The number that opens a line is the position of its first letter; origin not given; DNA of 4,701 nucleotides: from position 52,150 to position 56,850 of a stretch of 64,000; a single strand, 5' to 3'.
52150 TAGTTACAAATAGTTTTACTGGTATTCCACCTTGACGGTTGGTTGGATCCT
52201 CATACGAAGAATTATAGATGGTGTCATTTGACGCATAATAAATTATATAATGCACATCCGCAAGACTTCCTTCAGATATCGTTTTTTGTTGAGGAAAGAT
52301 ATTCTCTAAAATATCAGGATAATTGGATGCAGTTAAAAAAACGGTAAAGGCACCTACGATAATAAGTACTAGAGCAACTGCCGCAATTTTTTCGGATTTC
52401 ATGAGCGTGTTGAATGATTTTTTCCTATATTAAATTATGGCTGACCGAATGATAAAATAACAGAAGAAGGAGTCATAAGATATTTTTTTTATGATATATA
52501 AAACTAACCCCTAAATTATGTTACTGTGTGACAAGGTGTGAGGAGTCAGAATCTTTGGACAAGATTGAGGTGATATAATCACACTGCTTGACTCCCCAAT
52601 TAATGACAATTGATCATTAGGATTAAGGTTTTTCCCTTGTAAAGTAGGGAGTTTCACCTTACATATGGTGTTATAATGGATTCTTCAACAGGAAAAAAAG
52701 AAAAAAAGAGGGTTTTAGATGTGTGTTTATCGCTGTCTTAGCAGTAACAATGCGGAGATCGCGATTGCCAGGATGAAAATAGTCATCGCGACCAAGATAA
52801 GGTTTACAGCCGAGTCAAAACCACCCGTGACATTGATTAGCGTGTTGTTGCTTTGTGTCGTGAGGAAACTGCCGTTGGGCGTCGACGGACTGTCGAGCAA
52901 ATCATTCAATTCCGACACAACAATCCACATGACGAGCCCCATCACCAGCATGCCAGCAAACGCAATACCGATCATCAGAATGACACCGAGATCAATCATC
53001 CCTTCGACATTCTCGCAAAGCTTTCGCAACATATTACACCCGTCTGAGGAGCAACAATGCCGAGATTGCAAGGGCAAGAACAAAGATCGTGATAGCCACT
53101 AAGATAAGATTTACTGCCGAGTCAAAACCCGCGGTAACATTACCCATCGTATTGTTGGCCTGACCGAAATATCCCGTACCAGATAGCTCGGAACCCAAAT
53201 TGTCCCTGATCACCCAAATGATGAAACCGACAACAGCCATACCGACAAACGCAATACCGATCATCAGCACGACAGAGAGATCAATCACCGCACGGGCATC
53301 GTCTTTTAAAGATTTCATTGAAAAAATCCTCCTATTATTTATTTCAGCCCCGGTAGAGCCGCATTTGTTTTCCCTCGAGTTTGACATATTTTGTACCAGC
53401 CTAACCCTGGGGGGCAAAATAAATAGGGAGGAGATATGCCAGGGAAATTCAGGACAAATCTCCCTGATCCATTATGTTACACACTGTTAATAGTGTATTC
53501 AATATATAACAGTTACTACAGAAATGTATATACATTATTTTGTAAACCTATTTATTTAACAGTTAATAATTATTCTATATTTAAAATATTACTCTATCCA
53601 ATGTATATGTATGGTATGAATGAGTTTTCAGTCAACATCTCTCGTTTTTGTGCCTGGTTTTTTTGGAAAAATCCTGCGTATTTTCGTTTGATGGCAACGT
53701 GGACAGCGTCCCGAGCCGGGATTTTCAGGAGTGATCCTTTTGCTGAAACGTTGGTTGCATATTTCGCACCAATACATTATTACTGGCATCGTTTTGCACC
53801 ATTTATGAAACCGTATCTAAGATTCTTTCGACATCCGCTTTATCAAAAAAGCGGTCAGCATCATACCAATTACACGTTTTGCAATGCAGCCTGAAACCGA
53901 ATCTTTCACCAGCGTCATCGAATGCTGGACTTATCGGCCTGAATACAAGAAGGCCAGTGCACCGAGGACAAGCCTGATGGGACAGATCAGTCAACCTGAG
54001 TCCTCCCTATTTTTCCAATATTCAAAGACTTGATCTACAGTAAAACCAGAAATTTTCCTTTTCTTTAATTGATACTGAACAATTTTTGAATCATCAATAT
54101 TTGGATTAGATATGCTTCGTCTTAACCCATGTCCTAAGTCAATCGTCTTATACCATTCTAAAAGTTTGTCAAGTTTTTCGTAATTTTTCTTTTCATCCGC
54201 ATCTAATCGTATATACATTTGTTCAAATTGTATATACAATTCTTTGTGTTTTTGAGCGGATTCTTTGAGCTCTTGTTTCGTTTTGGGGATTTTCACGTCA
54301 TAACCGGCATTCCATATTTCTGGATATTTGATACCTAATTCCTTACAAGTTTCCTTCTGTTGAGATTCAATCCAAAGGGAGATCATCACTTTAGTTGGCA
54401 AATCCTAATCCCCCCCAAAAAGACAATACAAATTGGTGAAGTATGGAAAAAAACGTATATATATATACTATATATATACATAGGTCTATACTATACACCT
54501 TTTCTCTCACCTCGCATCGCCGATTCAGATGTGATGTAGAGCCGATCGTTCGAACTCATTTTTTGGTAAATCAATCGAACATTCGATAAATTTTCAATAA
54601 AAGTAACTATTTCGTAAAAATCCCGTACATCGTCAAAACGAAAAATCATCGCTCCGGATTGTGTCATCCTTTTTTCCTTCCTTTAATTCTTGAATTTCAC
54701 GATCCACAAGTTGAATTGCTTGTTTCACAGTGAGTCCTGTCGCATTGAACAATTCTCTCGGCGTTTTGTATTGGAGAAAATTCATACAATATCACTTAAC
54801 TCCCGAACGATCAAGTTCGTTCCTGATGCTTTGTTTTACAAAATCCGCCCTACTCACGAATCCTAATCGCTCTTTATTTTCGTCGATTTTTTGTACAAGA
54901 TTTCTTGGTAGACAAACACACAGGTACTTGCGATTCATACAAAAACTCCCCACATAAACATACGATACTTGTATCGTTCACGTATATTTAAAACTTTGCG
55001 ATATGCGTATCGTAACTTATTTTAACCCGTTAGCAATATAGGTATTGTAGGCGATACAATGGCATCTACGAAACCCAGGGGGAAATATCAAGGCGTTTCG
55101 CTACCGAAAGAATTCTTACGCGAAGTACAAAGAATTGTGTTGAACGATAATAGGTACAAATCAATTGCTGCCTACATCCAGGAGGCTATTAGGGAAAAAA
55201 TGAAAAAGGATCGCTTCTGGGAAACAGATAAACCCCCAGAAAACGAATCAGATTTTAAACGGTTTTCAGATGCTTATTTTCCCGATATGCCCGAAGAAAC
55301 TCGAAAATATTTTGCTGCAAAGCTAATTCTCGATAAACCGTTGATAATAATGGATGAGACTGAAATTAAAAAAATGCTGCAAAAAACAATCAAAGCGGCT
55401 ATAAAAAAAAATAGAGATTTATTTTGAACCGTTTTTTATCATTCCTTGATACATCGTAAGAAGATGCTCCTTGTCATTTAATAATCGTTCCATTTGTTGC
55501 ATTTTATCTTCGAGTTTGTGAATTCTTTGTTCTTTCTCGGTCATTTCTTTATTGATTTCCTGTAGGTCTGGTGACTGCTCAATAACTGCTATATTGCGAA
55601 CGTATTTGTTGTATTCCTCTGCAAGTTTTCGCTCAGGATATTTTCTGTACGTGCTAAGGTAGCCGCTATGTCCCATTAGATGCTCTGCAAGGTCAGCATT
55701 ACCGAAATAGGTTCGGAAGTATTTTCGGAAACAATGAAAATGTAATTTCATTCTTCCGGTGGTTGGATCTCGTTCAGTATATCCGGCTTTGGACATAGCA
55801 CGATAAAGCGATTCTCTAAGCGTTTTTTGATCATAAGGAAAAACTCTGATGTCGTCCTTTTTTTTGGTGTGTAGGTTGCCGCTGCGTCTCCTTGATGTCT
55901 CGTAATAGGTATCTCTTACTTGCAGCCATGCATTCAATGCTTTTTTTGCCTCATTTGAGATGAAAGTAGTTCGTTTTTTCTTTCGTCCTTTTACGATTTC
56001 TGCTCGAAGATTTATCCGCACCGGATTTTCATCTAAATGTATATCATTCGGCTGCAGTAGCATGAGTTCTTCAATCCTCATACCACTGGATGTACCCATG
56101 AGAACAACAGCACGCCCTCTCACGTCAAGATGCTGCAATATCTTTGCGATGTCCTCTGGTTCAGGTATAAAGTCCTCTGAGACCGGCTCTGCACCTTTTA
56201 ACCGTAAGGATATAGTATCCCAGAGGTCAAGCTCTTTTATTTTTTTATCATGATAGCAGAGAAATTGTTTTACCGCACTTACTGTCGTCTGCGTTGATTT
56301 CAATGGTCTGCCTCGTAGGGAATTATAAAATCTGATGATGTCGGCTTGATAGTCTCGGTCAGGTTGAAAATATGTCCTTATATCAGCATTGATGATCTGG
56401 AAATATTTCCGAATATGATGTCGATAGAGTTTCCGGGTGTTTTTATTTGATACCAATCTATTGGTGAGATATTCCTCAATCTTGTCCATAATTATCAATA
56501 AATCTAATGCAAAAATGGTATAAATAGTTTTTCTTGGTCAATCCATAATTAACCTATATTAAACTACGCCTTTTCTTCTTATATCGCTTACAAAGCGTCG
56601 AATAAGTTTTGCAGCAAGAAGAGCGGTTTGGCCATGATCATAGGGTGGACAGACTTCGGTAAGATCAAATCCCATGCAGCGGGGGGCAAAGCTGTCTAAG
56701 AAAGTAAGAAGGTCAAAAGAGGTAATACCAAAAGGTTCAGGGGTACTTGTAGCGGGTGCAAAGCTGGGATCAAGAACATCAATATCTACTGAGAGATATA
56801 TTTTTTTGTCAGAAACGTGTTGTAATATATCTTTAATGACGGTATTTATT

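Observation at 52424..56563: Compact integrase-bearing island wedged between host genes: candidate cryptic provirus or satellite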

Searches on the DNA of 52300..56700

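Call 74: search_rna_families(source=window, start=52300, end=56700, threshold=evalue, max_evalue=1)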
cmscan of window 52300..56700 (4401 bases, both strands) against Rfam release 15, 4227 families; matches with E-value up to 1: 0.
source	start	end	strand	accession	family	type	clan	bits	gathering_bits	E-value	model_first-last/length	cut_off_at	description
